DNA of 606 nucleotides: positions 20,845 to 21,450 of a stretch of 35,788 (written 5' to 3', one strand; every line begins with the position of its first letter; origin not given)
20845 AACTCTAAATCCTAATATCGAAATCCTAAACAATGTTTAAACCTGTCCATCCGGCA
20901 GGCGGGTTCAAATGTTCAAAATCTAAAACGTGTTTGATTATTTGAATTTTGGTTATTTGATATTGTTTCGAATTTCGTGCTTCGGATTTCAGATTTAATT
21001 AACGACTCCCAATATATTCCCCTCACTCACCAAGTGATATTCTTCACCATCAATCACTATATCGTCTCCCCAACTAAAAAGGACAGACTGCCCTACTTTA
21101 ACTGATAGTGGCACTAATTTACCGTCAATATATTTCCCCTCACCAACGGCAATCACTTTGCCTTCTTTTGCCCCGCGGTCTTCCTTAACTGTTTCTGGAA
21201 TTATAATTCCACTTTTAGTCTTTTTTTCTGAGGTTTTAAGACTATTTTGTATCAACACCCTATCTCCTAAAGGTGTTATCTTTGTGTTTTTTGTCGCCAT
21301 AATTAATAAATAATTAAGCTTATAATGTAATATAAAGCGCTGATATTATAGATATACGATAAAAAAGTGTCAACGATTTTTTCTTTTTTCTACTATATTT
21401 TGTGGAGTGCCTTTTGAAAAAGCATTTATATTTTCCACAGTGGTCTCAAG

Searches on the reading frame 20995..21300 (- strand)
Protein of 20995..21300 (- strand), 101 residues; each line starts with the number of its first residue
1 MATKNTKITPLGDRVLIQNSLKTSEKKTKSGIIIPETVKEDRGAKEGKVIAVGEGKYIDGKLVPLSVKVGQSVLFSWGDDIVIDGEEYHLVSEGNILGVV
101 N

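Call 80: search_protein_families(library=pfam, proteins=[window:20995-21300:-], max_evalue=0.001)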
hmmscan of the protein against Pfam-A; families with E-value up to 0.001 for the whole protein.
window:20995-21300:- (101 aa): 1 family
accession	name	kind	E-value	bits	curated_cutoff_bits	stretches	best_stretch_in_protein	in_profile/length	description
PF00166.26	Cpn10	-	2.2e-23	82.5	21.1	1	7-100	1-93/93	Chaperonin 10 Kd subunit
